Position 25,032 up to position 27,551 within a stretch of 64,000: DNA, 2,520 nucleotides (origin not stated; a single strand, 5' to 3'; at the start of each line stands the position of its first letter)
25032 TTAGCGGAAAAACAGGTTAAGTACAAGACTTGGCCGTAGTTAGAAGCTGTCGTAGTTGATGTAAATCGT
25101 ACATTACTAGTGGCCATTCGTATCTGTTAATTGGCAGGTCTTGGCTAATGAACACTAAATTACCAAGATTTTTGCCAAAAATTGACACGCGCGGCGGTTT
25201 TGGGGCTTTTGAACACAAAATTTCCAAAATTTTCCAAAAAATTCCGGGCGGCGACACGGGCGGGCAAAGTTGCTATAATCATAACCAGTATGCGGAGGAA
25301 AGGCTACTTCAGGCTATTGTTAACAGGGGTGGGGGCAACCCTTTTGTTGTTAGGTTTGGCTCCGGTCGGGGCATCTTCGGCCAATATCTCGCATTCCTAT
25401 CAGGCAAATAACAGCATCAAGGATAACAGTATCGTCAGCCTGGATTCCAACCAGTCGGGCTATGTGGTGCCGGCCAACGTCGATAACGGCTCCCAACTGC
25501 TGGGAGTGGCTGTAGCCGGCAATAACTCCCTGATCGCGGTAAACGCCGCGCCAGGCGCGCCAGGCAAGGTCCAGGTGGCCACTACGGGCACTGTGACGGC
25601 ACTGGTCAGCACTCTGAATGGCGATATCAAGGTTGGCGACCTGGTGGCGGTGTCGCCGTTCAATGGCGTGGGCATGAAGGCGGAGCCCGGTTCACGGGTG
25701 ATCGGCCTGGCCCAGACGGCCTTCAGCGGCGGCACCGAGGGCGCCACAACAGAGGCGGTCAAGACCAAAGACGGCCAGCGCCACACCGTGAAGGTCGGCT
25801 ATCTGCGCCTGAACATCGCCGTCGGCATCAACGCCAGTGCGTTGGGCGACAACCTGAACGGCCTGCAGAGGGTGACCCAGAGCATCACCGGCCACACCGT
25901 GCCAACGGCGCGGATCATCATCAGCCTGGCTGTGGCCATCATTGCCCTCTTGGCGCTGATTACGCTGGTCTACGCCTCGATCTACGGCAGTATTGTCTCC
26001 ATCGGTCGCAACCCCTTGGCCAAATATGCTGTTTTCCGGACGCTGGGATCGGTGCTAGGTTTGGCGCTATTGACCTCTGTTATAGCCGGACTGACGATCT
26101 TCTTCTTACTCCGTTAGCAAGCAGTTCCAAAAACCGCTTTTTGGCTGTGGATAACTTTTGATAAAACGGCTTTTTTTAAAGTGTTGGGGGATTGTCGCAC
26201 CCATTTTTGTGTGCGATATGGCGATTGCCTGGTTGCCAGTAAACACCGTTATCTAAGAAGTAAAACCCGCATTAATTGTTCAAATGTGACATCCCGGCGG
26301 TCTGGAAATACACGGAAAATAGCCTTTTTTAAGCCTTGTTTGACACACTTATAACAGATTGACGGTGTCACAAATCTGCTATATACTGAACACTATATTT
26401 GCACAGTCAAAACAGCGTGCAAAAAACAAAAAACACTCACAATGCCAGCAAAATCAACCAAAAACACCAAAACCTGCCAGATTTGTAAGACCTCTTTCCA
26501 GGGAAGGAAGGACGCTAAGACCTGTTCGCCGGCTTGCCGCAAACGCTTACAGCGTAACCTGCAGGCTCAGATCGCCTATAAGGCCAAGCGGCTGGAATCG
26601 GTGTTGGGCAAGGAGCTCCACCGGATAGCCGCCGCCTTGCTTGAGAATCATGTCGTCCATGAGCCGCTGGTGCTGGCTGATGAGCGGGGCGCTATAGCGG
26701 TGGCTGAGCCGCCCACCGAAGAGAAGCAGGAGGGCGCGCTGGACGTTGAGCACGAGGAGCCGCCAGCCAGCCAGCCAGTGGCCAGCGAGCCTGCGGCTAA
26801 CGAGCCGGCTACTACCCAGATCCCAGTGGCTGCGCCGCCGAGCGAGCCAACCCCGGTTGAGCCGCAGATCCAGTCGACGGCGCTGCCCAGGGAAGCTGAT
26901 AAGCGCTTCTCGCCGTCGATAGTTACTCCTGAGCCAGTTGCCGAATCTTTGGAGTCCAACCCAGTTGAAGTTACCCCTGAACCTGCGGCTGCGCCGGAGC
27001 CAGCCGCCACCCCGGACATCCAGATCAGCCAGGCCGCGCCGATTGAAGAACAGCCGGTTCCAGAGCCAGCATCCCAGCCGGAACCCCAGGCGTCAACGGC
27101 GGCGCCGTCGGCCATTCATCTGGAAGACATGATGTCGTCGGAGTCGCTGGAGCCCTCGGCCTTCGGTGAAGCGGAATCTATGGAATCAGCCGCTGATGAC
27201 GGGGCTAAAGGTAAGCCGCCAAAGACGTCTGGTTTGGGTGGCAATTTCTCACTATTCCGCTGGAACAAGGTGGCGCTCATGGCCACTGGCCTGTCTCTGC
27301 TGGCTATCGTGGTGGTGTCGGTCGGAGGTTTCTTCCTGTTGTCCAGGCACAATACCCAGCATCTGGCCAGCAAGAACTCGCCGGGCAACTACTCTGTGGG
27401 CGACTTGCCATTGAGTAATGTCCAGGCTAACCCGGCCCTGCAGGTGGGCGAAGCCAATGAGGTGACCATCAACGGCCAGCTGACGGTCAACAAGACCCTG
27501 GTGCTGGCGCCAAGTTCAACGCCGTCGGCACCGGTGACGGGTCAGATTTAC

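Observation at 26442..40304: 4,620-aa N-terminally anchored fibre protein as candidate host-contact organelle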

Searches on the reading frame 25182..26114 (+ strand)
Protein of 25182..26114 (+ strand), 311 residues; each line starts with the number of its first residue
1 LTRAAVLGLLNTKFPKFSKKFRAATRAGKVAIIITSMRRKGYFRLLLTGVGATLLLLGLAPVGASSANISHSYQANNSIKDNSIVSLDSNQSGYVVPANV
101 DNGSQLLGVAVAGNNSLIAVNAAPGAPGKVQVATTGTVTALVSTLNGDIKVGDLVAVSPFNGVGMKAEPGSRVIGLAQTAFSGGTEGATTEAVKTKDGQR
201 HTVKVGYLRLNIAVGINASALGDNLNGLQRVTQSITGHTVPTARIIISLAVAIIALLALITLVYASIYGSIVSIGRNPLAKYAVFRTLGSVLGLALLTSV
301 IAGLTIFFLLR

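Call 14: search_protein_families(library=pfam, proteins=[window:25182-26114:+], max_evalue=0.01)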
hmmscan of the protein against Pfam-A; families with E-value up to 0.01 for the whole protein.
window:25182-26114:+ (311 aa): 1 family
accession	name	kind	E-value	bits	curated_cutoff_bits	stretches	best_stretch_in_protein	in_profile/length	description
PF23982.2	XM1_gp53_minor_capsid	-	0.0066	16.7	27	0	83-187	41-144/154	XM1 gp53 minor capsid protein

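Call 85: search_solved_structures(query=A6, max_evalue=1, show_alignments=2)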
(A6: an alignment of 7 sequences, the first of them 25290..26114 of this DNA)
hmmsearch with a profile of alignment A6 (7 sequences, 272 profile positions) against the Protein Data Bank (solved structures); distinct sequences matched with E-value up to 1: 1.
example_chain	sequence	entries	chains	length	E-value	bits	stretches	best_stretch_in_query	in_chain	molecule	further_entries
2k7v_A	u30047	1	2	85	0.9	12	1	71-130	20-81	Dihydrolipoyllysine-residue acetyltransferase component of pyruvate dehydrogenase complex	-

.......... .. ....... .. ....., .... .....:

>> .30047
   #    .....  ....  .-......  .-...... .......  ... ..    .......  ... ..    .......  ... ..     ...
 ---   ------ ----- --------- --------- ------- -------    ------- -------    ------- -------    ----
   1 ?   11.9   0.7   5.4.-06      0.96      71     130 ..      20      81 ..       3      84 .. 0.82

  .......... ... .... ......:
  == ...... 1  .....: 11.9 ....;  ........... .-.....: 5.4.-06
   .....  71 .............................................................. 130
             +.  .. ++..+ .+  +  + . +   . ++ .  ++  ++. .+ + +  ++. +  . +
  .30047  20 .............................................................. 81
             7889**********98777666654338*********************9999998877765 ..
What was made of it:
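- Tried and rejected: Only XM1_gp53 at E 0.0066 and a lipoyl-domain hit at E 0.9 supported this (calls 14, 85), so it is not claimed.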

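Call 86: search_protein_families(library=phrogs, proteins=[window:25290-26114:+], max_evalue=0.01)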
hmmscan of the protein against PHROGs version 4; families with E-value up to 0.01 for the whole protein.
window:25290-26114:+ (275 aa): 0 families
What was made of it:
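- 25290..26117 (+): Conserved partner gene: ~275-aa membrane protein with an N-terminal signal/TM, a ~200-aa ectodomain and two C-terminal TM helices carrying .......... Probably leaderless (TATAAT ends at 25279). No family assignment (calls 14, 85, 86).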

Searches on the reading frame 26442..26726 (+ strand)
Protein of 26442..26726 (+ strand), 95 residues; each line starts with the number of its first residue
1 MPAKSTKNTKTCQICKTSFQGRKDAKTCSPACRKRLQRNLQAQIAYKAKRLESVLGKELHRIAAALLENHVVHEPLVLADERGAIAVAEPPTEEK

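Call 87: search_solved_structures(query=window:26442-26726:+, max_evalue=10, show_alignments=3)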
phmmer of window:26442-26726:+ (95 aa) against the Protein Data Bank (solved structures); distinct sequences matched with E-value up to 10: 1.
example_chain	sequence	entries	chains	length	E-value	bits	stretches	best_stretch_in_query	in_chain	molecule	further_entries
8jzl_A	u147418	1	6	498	1.4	13.1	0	25-68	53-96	Inositol phosphate phosphatase SopB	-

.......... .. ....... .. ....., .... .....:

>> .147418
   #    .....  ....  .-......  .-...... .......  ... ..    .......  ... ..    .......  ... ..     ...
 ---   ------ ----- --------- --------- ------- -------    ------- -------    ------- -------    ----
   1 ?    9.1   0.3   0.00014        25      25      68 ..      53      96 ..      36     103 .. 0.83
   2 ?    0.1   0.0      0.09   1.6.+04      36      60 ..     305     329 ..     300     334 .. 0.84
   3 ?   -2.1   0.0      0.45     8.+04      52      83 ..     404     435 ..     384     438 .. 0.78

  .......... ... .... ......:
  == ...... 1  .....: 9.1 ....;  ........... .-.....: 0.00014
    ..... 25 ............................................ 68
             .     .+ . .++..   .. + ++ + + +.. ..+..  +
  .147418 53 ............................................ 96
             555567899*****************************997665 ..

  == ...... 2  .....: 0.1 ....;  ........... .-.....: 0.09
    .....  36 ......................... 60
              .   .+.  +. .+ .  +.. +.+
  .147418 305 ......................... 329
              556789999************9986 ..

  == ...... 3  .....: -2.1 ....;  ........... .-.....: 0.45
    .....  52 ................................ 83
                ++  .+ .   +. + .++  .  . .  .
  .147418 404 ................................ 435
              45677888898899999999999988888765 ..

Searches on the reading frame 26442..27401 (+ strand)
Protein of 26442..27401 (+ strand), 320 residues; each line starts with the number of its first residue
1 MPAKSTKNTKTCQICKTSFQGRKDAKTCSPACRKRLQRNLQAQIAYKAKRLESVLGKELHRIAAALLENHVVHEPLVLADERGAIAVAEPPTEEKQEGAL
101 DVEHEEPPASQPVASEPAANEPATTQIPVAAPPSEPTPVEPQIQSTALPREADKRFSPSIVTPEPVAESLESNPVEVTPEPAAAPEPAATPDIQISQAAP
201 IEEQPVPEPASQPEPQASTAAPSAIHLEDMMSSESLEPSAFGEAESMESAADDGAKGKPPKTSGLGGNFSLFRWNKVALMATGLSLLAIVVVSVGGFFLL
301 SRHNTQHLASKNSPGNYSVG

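Call 8: search_protein_families(library=pfam, proteins=[window:26442-27401:+], max_evalue=1)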
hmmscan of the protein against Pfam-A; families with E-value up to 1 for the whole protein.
window:26442-27401:+ (320 aa): 4 families
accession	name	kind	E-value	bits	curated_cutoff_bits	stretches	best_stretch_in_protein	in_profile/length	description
PF03707.21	MHYT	-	0.27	11.7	21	1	280-306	26-52/59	Bacterial signalling protein N terminal repeat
PF18716.7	VATC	-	0.49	10.7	26.6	0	7-22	1-16/43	Vms1-associating treble clef domain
PF12874.13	zf-met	-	0.5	11.2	21.2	1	11-26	2-17/25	Zinc-finger of C2H2 type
PF10013.15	DUF2256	-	0.83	10.3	25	0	4-34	2-39/40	Uncharacterized protein conserved in bacteria (DUF2256)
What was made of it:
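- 26442..26561 (+): Cytoplasmic Cys4 zinc-ribbon (C12, C15, C28, C32), Lys/Arg-rich. It is a variant found in only a subclade of the family. Pfam DUF2256 is far below threshold (call 8).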

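Call 9: search_protein_families(library=ncbifam, proteins=[window:26442-27401:+], max_evalue=1)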
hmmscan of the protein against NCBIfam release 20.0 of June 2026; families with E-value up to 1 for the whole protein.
window:26442-27401:+ (320 aa): 0 families

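Call 19: search_protein_families(library=phrogs, proteins=[window:26442-27401:+], max_evalue=0.1)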
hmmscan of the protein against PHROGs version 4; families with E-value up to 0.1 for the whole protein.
window:26442-27401:+ (320 aa): 5 families
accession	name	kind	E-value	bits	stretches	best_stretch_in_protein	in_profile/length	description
phrog_1271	-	DNA, RNA and nucleotide metabolism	8.8e-05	23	1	3-41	110-149/361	HNH endonuclease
phrog_15471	-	DNA, RNA and nucleotide metabolism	0.00029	21.7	1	7-61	100-153/183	HNH endonuclease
phrog_6975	-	unknown function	0.00031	22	1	9-47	13-52/149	-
phrog_1333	-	unknown function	0.0095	17.1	1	4-47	94-139/166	-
phrog_2862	-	unknown function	0.049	14.9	1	10-53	3-46/118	-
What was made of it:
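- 26442..26561 (+): Weak PHROG hits to the Zn-ribbon parts of HNH-endonuclease families, E 9e-5 (call 19).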
